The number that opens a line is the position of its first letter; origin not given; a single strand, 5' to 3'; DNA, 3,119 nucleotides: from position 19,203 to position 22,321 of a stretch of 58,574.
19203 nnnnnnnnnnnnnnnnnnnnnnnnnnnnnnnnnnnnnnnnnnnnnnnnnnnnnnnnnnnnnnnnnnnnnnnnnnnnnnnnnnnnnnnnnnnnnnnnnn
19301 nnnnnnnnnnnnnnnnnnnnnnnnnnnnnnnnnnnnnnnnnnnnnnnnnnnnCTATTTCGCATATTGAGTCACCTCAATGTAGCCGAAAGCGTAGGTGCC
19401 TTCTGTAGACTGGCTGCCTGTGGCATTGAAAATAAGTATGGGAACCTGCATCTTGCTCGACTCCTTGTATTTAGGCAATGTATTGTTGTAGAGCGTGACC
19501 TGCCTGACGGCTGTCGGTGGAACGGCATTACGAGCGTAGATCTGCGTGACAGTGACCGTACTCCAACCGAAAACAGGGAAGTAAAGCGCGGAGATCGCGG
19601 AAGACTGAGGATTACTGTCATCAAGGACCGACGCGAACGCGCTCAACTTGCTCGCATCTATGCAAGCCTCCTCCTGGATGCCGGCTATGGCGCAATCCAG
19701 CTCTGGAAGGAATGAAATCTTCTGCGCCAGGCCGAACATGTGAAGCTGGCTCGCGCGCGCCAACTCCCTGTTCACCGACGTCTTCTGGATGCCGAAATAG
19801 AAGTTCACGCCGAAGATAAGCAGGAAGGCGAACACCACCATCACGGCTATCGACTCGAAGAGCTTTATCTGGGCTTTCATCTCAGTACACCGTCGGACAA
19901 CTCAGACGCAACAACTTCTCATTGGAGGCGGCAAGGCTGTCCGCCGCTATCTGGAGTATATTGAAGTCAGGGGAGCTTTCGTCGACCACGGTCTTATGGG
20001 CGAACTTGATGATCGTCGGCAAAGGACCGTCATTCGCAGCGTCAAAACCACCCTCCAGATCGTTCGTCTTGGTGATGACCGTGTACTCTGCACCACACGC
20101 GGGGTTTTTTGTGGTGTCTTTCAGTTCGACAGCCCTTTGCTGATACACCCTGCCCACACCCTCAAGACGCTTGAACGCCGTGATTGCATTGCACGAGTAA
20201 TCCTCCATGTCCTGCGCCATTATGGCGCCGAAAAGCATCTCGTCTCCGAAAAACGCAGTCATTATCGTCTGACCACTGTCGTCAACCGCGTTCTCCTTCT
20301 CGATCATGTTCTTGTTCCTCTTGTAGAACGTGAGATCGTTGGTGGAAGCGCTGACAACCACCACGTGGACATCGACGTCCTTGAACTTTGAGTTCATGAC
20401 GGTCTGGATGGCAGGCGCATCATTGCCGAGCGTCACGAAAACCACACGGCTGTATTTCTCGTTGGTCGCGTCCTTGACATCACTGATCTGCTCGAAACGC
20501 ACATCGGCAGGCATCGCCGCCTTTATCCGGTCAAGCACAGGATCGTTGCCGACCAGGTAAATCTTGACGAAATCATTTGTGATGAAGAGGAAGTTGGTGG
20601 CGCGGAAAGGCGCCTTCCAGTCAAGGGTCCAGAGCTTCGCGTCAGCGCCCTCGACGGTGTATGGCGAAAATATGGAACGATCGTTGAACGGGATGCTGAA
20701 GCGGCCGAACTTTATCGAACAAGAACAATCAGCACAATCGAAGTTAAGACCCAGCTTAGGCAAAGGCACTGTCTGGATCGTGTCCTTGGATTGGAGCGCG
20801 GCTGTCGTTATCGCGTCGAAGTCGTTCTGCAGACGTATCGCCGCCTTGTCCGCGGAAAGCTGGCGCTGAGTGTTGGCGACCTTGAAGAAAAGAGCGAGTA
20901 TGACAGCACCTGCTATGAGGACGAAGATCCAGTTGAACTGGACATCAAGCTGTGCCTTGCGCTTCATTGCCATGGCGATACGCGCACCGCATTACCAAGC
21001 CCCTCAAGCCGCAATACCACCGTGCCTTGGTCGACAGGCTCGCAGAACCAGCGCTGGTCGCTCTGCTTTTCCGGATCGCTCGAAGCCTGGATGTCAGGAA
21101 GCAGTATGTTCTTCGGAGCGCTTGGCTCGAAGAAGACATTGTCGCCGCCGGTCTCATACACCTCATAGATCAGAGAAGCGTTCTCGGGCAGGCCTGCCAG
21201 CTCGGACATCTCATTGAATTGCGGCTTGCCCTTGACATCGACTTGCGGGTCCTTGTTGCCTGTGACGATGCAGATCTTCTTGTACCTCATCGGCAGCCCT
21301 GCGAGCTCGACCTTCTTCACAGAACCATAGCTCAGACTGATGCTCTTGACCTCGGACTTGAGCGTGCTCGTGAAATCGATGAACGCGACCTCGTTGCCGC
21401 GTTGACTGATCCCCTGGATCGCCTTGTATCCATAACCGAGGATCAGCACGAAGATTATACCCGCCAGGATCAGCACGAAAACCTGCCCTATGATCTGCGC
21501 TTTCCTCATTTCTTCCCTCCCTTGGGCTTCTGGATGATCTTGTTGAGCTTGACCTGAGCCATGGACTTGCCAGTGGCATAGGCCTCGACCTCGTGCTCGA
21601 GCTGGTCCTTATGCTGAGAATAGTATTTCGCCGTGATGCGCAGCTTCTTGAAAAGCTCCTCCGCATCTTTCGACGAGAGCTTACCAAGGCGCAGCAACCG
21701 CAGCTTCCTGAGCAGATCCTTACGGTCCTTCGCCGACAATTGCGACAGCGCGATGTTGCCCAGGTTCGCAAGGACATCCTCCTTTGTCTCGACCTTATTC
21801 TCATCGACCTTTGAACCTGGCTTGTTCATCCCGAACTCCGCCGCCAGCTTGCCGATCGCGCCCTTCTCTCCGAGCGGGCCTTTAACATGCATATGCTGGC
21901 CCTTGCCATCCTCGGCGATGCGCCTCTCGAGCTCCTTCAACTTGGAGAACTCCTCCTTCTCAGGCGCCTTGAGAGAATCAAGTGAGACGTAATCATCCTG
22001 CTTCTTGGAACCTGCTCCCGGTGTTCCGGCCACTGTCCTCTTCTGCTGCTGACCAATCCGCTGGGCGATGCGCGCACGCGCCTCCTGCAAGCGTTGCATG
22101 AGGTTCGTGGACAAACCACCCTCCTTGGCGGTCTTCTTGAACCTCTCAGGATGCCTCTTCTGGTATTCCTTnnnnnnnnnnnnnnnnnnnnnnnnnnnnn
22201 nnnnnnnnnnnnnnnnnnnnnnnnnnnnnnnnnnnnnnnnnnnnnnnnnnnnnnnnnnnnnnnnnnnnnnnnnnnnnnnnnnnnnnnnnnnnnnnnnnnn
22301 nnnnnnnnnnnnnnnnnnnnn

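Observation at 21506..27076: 1856-aa Cys-rich single-pass surface giant with a TTG start and a long cytoplasmic tail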

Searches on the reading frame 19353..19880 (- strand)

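Call 6: search_protein_families(library=pfam, proteins=[window:19353-19880:-], max_evalue=0.01)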
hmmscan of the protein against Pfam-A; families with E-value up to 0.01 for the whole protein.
window:19353-19880:- (175 aa): 0 families

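Call 28: search_protein_families(library=ncbifam, proteins=[window:19353-19880:-], max_evalue=0.1)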
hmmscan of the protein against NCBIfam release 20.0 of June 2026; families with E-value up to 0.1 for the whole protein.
window:19353-19880:- (175 aa): 1 family
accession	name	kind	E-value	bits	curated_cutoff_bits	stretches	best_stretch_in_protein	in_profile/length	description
NF000391.1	EmrB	exception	0.043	12.5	925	1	13-90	332-409/501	multidrug efflux MFS transporter permease subunit EmrB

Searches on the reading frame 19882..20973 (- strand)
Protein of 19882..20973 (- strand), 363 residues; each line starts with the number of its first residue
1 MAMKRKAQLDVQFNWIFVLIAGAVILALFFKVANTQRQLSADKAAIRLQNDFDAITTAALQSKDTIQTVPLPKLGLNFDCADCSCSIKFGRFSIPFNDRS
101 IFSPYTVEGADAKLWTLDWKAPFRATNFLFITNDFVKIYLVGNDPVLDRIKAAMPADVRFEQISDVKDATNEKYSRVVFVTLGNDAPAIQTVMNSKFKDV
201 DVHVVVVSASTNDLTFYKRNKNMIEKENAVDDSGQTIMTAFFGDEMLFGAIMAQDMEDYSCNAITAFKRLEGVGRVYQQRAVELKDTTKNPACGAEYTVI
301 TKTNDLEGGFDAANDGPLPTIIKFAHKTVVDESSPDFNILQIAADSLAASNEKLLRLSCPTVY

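Call 6: search_protein_families(library=pfam, proteins=[window:19882-20973:-], max_evalue=0.01)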
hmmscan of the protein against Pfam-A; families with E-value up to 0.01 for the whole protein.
window:19882-20973:- (363 aa): 0 families

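Call 28: search_protein_families(library=ncbifam, proteins=[window:19882-20973:-], max_evalue=0.1)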
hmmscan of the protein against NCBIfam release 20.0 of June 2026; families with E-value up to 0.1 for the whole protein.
window:19882-20973:- (363 aa): 1 family
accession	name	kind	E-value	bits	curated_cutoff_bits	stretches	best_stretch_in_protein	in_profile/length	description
NF006356.0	PRK08578.1-4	equivalog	0.089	12.3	330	1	143-211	75-139/302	preprotein translocase subunit SecF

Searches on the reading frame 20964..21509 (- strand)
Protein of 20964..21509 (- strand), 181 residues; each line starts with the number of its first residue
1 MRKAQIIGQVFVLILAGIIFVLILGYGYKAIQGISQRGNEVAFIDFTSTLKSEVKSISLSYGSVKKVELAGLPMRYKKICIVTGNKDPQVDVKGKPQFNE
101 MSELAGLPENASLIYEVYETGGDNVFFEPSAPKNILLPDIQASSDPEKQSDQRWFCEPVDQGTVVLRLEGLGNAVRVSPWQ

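Call 6: search_protein_families(library=pfam, proteins=[window:20964-21509:-], max_evalue=0.01)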
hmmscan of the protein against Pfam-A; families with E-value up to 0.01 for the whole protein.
window:20964-21509:- (181 aa): 0 families

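Call 28: search_protein_families(library=ncbifam, proteins=[window:20964-21509:-], max_evalue=0.1)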
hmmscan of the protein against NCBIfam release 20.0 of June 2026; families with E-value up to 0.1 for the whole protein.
window:20964-21509:- (181 aa): 0 families

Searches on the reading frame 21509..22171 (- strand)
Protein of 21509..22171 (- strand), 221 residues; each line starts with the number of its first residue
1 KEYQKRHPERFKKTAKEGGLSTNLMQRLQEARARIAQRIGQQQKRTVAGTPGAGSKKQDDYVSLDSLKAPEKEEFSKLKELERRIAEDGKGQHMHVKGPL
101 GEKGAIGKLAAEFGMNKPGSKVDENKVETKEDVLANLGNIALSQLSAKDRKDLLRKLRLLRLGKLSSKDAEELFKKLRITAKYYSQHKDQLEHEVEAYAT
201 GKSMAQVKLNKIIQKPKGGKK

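Call 92: search_protein_families(library=pfam, proteins=[window:21509-22171:-], max_evalue=1)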
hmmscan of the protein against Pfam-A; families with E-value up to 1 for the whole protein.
window:21509-22171:- (221 aa): 1 family
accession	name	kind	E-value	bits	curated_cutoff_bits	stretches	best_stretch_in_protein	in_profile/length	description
PF10335.14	DUF294_C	-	0.18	12.1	22.5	1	9-75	66-127/145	Putative nucleotidyltransferase substrate binding domain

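Call 93: search_solved_structures(query=window:21509-22171:-, max_evalue=10)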
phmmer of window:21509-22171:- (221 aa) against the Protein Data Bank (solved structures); distinct sequences matched with E-value up to 10: 4.
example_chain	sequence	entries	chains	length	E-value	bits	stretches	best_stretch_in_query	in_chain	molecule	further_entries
8rd3_A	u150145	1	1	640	0.96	12.7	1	116-180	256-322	ATP-dependent helicase NAM7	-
1gqt_A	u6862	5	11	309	1.2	12.4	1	28-135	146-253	RIBOKINASE | PROTEIN (RIBOKINASE)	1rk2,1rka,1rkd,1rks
2xzl_A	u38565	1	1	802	1.6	12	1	116-180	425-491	ATP-DEPENDENT HELICASE NAM7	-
9qdq_A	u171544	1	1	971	2.2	11.5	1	116-180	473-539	ATP-dependent helicase NAM7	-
